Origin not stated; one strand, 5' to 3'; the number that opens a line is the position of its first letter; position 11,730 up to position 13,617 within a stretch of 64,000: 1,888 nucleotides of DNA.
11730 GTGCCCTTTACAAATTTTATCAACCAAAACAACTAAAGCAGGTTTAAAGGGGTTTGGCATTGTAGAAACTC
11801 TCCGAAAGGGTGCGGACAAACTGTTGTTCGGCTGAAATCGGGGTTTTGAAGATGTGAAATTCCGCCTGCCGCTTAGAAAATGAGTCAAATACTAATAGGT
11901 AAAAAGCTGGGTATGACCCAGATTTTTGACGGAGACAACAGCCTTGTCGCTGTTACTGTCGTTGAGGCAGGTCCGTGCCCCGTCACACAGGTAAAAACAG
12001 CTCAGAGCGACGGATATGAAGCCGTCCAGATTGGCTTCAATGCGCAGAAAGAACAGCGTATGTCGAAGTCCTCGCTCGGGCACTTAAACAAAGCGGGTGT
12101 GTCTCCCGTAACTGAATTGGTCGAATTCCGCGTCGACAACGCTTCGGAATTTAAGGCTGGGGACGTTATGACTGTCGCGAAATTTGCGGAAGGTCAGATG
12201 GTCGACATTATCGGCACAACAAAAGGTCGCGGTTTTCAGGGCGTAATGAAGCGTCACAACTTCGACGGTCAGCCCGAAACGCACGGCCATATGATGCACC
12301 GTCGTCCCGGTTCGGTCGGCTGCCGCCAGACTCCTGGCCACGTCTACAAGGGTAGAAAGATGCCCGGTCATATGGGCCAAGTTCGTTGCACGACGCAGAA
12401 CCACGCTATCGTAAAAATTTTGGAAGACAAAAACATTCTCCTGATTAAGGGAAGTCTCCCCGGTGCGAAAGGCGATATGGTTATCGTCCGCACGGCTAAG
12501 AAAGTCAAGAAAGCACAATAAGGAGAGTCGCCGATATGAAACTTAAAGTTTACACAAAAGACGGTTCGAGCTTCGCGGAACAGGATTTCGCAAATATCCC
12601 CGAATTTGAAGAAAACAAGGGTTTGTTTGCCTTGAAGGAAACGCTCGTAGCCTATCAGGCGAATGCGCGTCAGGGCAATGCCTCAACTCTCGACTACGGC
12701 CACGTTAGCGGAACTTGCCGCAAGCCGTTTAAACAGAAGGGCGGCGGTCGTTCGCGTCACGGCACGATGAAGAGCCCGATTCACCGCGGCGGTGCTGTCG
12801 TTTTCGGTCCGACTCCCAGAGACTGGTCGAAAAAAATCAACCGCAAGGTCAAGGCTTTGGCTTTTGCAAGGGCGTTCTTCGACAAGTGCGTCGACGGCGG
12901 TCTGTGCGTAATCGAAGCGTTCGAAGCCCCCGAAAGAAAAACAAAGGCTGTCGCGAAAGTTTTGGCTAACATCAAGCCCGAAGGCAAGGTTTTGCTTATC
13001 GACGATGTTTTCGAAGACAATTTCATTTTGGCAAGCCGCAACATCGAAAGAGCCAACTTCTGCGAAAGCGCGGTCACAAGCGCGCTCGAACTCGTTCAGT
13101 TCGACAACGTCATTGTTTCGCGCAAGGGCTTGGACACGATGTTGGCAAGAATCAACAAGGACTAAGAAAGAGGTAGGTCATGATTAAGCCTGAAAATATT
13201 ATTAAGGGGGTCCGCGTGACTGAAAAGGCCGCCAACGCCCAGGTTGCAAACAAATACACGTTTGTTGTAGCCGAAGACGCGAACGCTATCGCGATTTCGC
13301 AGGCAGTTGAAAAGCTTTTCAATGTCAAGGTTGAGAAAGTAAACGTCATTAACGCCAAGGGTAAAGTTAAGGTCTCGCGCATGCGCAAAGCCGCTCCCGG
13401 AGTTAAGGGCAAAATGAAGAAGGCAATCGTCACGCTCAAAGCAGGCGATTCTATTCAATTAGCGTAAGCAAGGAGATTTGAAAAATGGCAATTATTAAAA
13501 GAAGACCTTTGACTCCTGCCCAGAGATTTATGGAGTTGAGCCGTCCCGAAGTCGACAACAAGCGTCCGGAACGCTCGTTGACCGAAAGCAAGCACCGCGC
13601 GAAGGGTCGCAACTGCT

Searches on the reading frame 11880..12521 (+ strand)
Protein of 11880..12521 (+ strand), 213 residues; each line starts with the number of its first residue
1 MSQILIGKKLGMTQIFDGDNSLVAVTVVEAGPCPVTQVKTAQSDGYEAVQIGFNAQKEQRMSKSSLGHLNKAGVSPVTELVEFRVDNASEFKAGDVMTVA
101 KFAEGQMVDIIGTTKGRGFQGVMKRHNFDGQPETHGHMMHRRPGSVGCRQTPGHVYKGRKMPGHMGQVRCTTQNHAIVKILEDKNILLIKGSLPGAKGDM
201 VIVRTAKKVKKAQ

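Call 10: find_related_loci(query=window:11880-12518:+, collection=genome_contigs, flank=4000)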
Query window:11880-12518:+ (213 aa) in genome_contigs; peptide patterns used: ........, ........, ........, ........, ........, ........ (x = any residue, [..] = any of these).
598 stretches matched a pattern (row limit reached: there are more); 350 encode a relative of the query (tblastn E <= 1e-3); the best 80 are kept; 80 distinct loci.
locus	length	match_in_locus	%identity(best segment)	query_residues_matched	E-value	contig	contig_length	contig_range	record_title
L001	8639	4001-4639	96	1-213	2e-139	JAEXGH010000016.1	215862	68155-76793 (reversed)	MAG: Verrucomicrobia bacterium isolate OH_HBB_6 k127_699986, whole genome shotgun sequence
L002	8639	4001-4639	96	1-213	2e-139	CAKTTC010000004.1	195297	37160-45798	MAG: uncultured Opitutales bacterium isolate REFINED_METABAT215_TOP10_CONTIGS_1500_ASSEMBLY_K77_MERGED__Hadza_MoBio_hadz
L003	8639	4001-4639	95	1-213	2e-136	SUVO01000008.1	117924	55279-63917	MAG: Verrucomicrobiaceae bacterium isolate SIG74 NODE_3696_length_117924_cov_3.867153, whole genome shotgun sequence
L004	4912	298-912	96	1-205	7e-134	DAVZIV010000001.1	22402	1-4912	MAG TPA_asm: Candidatus Merdousia sp. isolate gSpreadC_ID_70 NODE_340_length_22402_cov_5.125162, whole genome shotgun se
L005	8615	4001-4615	95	1-205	2e-133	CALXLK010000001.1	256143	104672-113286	MAG: uncultured Opitutales bacterium isolate BRZ_A__bin45 genome assembly, contig: BRZ_A__NODE_36_length_256143_cov_12.7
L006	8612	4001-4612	90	1-204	1e-126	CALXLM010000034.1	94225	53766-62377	MAG: uncultured Opitutales bacterium isolate E02__bin54 genome assembly, contig: E02__k127_696397, whole genome shotgun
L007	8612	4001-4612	90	1-204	2e-126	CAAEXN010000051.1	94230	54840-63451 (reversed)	MAG TPA_asm: Opitutales bacterium, isolate HGM23545, WGS project CAAEXN010000000 data, contig: SRS012969_12_k99_111949,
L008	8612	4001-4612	90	1-204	1e-126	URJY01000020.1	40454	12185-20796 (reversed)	uncultured Opitutales bacterium isolate UMGS1069 genome assembly, contig: NODE_164_length_40454_cov_13.090497, whole gen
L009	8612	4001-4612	89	1-204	2e-123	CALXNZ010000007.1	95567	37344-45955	MAG: uncultured Opitutales bacterium isolate BRZ_GG__bin115 genome assembly, contig: BRZ_GG__NODE_355_length_95567_cov_1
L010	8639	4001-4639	85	1-213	2e-122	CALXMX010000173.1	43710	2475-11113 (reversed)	MAG: uncultured Opitutales bacterium isolate E08__bin216 genome assembly, contig: E08__k127_7779826, whole genome shotgu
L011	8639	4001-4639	85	1-212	1e-122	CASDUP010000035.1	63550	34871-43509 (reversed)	uncultured Verrucomicrobiota bacterium isolate CO.O39.metabat-bins.424 genome assembly, contig: CO.O39.metabat-bins.424.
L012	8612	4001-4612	86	1-204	3e-122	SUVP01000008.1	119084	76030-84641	MAG: Opitutales bacterium isolate SIG75 NODE_3607_length_119084_cov_3.243870, whole genome shotgun sequence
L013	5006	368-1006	85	1-213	1e-121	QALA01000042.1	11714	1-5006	MAG: Verrucomicrobia bacterium isolate CIM:MAG 1451 contig_239090, whole genome shotgun sequence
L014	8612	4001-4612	86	1-204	7e-121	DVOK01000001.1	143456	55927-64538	MAG TPA_asm: Candidatus Merdousia gallistercoris isolate CHK197-16368 CHK197__C4036_L143456_ERR3414592, whole genome sho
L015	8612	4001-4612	84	1-204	2e-120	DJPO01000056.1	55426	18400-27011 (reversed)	MAG TPA_asm: Opitutia bacterium UBA6410 UBA6410_contig_4328, whole genome shotgun sequence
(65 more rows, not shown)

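Call 15: find_encoding_contigs(protein=window:11880-12521:+, flank=3000, max_places=10)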
Protein window:11880-12521:+ (213 aa): 3 contigs read that carry it; 1 place shown.
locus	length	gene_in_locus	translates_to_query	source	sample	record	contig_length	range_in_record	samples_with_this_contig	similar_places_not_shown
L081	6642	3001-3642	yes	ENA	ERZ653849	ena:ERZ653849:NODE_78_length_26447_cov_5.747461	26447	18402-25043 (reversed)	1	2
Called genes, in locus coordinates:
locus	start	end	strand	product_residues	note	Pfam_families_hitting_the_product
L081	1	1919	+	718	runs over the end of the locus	PF00009:GTP_EFTU, PF22042:EF-G_D2, PF03144:GTP_EFTU_D2, PF14492:EFG_III, PF16658:RF3_C (weak), PF03764:EFG_IV, PF00679:EFG_C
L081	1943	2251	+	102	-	PF00338:Ribosomal_S10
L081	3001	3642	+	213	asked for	PF00297:Ribosomal_L3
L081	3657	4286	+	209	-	PF00573:Ribosomal_L4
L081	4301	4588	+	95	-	PF00276:Ribosomal_L23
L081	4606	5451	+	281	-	PF00181:Ribosomal_L2_N, PF03947:Ribosomal_L2_C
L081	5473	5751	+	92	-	PF00203:Ribosomal_S19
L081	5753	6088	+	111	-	-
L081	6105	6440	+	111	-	PF00237:Ribosomal_L22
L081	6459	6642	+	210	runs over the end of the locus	PF07650:KH_2, PF00189:Ribosomal_S3_C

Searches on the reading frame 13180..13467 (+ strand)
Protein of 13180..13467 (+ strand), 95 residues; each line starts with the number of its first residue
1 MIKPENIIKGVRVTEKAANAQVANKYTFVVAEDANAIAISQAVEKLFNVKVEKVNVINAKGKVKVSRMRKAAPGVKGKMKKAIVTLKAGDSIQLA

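Call 27: find_encoding_contigs(protein=window:13180-13467:+, flank=3000, max_places=10)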
Protein window:13180-13467:+ (95 aa): 11 contigs read that carry it; 4 places shown.
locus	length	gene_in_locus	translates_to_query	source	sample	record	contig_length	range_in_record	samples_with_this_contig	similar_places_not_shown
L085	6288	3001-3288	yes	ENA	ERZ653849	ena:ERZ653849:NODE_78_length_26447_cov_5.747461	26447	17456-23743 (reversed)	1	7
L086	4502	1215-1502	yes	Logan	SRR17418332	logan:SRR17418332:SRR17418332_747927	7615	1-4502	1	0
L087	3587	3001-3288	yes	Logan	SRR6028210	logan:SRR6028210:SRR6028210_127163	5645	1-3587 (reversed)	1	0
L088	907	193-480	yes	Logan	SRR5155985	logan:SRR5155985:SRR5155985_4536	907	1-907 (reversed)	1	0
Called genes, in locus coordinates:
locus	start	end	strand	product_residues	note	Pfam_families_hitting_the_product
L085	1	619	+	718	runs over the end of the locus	PF00009:GTP_EFTU, PF22042:EF-G_D2, PF03144:GTP_EFTU_D2, PF14492:EFG_III, PF16658:RF3_C (weak), PF03764:EFG_IV, PF00679:EFG_C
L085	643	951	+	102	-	PF00338:Ribosomal_S10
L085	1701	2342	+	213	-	PF00297:Ribosomal_L3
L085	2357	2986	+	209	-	PF00573:Ribosomal_L4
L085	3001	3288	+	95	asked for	PF00276:Ribosomal_L23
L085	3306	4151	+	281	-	PF00181:Ribosomal_L2_N, PF03947:Ribosomal_L2_C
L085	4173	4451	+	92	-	PF00203:Ribosomal_S19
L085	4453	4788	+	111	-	-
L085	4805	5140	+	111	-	PF00237:Ribosomal_L22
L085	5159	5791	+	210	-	PF07650:KH_2, PF00189:Ribosomal_S3_C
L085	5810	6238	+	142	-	PF00252:Ribosomal_L16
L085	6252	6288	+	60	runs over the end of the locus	PF00831:Ribosomal_L29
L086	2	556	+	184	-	?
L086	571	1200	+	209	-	PF00573:Ribosomal_L4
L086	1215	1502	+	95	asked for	PF00276:Ribosomal_L23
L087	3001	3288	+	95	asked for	PF00276:Ribosomal_L23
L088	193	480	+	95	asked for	PF00276:Ribosomal_L23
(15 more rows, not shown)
